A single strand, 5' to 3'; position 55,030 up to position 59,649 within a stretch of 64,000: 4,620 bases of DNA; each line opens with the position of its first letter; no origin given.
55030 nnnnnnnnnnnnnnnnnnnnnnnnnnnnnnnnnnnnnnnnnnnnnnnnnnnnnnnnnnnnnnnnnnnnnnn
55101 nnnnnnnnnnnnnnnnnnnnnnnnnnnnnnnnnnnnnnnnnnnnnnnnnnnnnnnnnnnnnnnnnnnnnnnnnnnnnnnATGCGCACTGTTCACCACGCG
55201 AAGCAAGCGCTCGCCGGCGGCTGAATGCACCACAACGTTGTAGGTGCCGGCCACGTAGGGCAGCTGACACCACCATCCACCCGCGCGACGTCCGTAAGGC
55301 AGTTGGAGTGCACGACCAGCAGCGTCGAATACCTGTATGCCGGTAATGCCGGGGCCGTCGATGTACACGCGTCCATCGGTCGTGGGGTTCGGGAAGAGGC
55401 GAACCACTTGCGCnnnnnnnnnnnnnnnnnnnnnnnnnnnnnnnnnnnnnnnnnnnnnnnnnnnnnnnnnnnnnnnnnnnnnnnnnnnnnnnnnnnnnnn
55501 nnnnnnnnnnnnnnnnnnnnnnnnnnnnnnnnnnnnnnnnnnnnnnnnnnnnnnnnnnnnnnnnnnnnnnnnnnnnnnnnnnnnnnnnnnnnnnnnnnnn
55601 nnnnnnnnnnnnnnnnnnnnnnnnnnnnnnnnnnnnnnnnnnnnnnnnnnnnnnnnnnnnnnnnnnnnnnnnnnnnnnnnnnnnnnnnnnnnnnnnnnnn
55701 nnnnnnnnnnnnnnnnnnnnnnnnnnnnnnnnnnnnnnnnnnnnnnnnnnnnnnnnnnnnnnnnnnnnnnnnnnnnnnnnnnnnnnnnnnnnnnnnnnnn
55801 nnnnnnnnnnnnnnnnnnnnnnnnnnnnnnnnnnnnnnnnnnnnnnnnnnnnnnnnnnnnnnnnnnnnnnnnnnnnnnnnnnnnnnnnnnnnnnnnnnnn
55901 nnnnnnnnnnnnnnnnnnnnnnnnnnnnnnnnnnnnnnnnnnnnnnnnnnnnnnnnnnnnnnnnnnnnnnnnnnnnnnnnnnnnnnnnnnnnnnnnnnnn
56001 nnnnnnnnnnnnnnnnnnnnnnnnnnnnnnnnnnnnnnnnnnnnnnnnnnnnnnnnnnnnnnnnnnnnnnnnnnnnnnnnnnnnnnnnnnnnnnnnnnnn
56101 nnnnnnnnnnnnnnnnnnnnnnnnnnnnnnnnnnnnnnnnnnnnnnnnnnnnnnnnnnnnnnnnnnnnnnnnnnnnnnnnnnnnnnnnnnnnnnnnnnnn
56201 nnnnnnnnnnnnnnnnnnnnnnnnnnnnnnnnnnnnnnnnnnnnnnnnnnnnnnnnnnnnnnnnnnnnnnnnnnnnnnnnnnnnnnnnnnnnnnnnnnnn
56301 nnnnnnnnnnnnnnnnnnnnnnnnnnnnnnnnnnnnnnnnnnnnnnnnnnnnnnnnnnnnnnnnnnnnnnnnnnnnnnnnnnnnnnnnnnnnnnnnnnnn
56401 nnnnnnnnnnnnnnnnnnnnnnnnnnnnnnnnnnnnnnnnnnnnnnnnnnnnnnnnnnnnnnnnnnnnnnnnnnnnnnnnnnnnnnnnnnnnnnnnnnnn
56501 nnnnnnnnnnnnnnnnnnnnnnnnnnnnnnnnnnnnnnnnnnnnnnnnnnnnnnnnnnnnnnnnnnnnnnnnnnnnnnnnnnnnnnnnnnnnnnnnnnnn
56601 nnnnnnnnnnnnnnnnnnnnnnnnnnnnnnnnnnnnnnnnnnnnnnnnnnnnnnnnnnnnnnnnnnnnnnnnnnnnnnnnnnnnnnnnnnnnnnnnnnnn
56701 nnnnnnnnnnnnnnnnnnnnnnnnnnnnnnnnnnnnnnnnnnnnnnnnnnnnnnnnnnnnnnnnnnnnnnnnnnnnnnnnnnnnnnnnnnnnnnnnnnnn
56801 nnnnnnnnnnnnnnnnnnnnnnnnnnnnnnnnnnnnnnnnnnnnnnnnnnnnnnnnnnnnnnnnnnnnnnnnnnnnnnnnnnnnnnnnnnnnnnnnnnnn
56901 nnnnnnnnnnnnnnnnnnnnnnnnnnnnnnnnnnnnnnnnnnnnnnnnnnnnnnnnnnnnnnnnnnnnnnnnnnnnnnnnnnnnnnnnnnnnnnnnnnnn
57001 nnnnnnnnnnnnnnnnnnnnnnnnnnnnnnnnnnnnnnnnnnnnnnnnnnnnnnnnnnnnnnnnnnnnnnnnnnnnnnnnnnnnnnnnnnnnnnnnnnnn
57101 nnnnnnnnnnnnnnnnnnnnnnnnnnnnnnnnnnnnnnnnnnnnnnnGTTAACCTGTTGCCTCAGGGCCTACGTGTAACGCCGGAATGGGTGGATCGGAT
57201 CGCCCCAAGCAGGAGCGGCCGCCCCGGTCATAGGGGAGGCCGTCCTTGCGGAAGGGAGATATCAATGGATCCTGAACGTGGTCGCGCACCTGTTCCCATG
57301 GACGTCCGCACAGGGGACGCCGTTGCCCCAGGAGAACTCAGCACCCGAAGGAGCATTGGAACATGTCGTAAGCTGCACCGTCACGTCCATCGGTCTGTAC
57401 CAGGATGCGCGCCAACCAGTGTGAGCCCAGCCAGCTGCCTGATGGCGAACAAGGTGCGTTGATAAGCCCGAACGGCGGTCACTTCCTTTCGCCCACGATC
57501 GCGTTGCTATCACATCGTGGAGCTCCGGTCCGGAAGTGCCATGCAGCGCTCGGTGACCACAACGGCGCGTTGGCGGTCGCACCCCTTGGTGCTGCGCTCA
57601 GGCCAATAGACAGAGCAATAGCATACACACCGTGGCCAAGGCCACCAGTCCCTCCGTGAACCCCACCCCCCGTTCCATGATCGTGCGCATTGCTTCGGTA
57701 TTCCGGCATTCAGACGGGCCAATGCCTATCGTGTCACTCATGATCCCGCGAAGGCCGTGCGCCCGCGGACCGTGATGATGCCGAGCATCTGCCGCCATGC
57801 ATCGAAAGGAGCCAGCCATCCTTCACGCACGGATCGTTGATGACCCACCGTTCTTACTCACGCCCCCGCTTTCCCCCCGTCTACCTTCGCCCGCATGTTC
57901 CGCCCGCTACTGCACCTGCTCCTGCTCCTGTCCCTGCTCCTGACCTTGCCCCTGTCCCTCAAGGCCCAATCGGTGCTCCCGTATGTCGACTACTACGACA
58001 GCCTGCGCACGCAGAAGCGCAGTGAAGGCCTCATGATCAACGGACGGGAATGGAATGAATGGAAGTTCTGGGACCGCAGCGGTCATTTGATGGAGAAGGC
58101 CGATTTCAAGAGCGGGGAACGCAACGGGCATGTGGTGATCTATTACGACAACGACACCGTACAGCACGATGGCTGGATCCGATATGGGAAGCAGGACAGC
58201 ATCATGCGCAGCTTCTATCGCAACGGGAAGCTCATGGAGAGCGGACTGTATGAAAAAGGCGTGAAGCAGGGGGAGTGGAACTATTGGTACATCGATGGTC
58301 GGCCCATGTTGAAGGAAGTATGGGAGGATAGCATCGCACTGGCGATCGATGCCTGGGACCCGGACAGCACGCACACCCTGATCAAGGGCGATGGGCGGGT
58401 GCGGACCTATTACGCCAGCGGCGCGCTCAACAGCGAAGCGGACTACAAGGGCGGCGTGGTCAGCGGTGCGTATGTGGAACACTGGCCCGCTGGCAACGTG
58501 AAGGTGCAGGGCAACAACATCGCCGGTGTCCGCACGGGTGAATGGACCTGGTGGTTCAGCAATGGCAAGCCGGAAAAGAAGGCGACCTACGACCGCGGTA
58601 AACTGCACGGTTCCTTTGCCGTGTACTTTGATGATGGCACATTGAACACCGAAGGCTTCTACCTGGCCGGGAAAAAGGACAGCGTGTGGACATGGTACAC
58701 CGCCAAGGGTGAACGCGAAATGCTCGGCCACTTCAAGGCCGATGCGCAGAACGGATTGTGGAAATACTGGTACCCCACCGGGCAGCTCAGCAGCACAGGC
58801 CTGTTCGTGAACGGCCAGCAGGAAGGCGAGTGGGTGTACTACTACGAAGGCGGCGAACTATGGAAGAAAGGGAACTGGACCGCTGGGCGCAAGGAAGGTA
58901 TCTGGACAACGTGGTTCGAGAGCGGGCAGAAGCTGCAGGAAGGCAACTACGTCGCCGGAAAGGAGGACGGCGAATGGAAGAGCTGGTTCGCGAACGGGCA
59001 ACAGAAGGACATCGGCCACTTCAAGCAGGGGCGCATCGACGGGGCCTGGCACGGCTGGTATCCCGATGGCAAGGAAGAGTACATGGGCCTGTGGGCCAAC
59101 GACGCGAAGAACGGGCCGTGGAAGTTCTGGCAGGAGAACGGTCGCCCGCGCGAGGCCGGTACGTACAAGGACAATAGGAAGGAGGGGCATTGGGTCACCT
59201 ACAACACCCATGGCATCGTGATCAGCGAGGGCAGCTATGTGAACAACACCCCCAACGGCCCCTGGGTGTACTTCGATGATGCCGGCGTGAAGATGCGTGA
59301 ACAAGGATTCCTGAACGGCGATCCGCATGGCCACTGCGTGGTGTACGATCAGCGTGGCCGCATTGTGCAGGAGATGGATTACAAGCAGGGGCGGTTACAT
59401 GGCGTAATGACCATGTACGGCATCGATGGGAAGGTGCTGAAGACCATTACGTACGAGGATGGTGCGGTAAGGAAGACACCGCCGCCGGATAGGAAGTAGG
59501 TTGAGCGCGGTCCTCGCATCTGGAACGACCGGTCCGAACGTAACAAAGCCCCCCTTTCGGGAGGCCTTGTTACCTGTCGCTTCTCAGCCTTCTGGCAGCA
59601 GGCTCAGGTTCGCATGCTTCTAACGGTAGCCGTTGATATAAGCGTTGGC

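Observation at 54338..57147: T9SS-exported pentaheme cytochrome c translationally coupled to a MOSC-domain protein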

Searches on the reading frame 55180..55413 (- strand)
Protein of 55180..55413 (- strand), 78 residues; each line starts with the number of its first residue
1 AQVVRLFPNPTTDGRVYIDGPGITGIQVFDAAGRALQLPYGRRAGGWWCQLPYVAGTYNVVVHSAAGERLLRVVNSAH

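Call 43: search_solved_structures(query=A4, max_evalue=10, show_alignments=2)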
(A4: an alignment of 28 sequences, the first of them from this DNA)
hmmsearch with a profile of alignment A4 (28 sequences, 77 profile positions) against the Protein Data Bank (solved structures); distinct sequences matched with E-value up to 10: 14.
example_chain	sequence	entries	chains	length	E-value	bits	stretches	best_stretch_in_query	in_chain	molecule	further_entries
6d69_A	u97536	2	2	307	0.0047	20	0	15-41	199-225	NHL Repeat Region of D. melanogaster Thin | Thin, isoform D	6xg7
8glk_D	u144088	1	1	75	0.0068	19.5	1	4-74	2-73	Endonuclease I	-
8h97_A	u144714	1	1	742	0.016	18.3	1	3-67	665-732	Beta-agarase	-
5hfs_A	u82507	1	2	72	0.02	18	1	20-75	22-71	Gingipain R2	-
7pzj_A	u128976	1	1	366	0.025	17.7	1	3-70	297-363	Lipase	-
7c7u_A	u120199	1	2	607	0.032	17.4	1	14-66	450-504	Biofilm-associated surface protein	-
5jvk_A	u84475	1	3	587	0.033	17.3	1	3-76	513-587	Uncharacterized protein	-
7pq4_A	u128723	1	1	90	0.041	17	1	20-75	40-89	Arginine-specific cysteine proteinase (Arg-gingipain)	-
5ag9_A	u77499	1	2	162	0.16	15.1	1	20-75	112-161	Gingipain R2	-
5ag8_A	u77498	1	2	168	0.2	14.8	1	20-75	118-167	GINGIPAIN R2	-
6fwy_A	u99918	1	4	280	0.67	13.1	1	16-54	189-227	B-type Cna protein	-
1sro_A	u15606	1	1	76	0.89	12.7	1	12-51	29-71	PNPASE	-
8qb1_A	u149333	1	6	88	1.1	12.4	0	4-74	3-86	Mirolase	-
7qrw_A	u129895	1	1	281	1.5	12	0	13-35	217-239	Isoform 4 of Tripartite motif-containing protein 3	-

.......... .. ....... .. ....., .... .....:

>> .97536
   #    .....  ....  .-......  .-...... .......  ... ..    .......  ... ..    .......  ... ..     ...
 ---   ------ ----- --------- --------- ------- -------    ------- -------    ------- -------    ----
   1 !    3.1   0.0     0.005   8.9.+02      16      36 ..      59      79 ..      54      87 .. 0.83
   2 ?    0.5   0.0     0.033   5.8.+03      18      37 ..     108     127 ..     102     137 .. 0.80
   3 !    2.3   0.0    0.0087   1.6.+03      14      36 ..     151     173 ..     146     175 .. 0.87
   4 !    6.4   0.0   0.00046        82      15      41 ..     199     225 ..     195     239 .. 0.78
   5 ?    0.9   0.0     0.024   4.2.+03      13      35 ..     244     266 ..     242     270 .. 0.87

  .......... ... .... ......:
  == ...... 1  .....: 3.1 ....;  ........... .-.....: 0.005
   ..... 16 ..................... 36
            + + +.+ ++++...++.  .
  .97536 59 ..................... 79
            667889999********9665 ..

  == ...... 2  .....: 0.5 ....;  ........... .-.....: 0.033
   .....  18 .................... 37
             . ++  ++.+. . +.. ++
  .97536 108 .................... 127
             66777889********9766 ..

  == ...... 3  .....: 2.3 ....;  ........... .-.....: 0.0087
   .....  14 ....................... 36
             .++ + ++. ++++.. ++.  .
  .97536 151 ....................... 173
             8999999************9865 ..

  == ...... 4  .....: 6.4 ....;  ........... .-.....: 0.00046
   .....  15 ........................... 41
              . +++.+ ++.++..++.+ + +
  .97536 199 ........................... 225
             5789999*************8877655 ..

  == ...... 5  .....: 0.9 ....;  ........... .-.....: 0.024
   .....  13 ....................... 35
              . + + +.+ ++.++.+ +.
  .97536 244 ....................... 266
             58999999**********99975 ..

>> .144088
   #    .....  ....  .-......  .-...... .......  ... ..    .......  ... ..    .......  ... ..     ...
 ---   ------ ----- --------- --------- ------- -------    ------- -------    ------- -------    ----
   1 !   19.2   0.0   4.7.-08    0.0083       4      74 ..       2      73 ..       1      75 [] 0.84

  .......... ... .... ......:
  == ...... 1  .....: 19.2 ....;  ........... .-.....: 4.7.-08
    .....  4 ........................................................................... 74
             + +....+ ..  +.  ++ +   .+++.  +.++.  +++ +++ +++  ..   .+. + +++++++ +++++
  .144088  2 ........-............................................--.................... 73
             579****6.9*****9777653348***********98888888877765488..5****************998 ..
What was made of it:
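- On T9SS type-A sorting domain cargo (TIGR04183 / PF18962): The profile hits solved CTDs of NucA (8glk_D), RgpB (5hfs, 7pq4, 5ag8/9) and mirolase (call 43).
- The tail profile hits solved T9SS tails: 8glk_D NucA at 0.0068, and RgpB 5hfs at 0.02 (call 43).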

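Call 44: search_protein_families(library=pfam, alignment_id=A4, max_evalue=1)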
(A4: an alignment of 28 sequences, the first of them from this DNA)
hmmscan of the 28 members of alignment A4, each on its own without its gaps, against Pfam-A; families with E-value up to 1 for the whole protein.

A. member 1, seq(78 aa): 1 family
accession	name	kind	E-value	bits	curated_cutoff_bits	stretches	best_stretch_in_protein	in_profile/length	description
PF18962.6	Por_Secre_tail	-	0.094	13.5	27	1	6-36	1-34/75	Secretion system C-terminal sorting domain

B. families by the number of members that match (of 28 scanned): 19 families
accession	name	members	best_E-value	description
PF18962.6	Por_Secre_tail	26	1.3e-06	Secretion system C-terminal sorting domain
PF17964.7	Big_10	3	0.034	Bacterial Ig domain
PF04234.18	CopC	2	0.00098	CopC domain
PF08381.16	BRX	2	0.12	Transcription factor regulating root and shoot growth via Pin3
PF22522.2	DUF6998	1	0.0051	Family of unknown function (DUF6998)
PF13860.13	FlgD_ig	1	0.011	FlgD Ig-like domain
PF13163.11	DUF3999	1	0.017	Protein of unknown function (DUF3999)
PF13620.12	CarboxypepD_reg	1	0.029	Carboxypeptidase regulatory-like domain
PF18067.7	Lipase_C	1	0.03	Lipase C-terminal domain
PF17145.10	DUF5119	1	0.083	Domain of unknown function (DUF5119)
PF21834.1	DUF6894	1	0.11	Domain of unknown function (DUF6894)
PF11060.13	DUF2861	1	0.13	Protein of unknown function (DUF2861)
PF11197.13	DUF2835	1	0.13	Protein of unknown function (DUF2835)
PF00630.25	Filamin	1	0.15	Filamin/ABP280 repeat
PF22607.2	FAD_binding-like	1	0.18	FAD binding domain-like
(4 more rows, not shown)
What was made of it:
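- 26 of 28 isolated tails match PF18962 (call 44).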

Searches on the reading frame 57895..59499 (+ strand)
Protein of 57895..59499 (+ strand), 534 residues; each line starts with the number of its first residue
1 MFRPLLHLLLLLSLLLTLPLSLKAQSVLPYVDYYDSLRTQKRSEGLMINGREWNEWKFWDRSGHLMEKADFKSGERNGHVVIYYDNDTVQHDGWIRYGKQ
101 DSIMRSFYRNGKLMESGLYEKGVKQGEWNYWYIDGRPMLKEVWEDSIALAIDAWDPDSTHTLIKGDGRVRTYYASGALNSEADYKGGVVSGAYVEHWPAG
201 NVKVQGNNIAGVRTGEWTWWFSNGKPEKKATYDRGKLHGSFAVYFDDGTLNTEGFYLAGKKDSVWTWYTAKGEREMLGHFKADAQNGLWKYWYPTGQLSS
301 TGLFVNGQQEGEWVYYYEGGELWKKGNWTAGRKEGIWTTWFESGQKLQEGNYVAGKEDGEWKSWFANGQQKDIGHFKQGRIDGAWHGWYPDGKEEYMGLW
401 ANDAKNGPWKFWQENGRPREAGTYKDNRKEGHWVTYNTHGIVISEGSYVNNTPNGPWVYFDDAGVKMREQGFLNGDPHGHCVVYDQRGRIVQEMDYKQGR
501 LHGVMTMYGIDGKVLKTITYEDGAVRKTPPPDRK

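Call 4: search_protein_families(library=pfam, proteins=[window:57895-59499:+], max_evalue=0.01)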
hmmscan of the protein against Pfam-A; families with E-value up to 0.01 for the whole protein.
window:57895-59499:+ (534 aa): 1 family
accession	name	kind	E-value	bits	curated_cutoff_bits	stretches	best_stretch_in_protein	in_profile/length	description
PF07661.19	MORN_2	-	1.5e-40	132.8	29.6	2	213-233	1-21/22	MORN repeat variant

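Call 5: search_protein_families(library=ncbifam, proteins=[window:57895-59499:+], max_evalue=0.01)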
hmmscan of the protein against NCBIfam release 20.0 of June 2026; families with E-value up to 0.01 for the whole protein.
window:57895-59499:+ (534 aa): 1 family
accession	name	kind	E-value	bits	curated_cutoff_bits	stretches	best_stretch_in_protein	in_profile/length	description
NF033566.1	adhes_LIC20035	equivalog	5.3e-29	101.3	250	4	277-426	108-262/434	LIC20035 family adhesin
